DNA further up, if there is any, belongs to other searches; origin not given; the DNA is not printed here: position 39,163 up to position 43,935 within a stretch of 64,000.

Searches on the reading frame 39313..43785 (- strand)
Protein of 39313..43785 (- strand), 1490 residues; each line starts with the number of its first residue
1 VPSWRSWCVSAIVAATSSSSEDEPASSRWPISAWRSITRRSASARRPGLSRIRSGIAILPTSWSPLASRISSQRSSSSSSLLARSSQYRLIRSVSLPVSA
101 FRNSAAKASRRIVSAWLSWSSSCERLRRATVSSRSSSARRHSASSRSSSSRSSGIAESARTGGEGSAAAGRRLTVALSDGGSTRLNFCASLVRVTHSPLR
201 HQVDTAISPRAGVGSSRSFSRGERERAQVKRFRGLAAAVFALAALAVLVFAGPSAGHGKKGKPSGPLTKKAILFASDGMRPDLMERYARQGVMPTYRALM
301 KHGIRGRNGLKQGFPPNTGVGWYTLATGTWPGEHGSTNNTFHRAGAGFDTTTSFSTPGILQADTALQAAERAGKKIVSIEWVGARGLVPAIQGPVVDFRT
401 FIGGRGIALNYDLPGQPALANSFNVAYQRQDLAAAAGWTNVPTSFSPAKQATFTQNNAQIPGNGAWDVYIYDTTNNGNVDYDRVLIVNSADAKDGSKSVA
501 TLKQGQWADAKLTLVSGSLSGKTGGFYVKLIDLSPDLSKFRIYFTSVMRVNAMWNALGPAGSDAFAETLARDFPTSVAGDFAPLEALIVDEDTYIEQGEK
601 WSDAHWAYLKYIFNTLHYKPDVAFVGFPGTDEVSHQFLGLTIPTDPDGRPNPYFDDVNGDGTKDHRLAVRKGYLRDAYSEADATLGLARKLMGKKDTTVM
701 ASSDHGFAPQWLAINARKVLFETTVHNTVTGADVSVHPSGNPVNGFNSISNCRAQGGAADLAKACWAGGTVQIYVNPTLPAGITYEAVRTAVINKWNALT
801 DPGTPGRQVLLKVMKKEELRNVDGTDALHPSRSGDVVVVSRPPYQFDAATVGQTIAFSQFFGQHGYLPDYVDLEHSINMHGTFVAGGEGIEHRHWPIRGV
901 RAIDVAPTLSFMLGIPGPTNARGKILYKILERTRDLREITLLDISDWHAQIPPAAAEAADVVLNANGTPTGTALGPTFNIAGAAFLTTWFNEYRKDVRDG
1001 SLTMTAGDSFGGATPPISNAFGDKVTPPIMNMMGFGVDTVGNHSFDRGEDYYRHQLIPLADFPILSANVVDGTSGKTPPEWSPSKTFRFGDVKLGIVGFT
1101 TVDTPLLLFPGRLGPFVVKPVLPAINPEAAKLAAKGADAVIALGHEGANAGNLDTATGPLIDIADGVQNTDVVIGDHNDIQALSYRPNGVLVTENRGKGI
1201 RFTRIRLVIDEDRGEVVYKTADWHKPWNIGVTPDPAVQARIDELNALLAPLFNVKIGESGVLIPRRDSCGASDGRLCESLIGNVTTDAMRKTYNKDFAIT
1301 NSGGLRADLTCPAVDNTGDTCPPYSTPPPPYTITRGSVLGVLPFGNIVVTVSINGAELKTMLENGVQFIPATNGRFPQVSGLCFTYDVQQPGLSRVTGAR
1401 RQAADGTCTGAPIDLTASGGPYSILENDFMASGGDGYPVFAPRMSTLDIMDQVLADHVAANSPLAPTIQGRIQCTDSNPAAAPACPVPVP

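Call 95: search_protein_families(library=pfam, proteins=[window:39313-43785:-], max_evalue=0.00001)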
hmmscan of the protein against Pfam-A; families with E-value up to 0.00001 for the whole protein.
window:39313-43785:- (1490 aa): 2 families
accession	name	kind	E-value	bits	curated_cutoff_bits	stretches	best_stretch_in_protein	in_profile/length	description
PF01663.27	Phosphodiest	-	3.1e-31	109.7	23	2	272-384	2-112/342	Type I phosphodiesterase / nucleotide pyrophosphatase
PF02872.23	5_nucleotid_C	-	1.1e-28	100.7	23.6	1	1274-1441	17-157/158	5'-nucleotidase, C-terminal domain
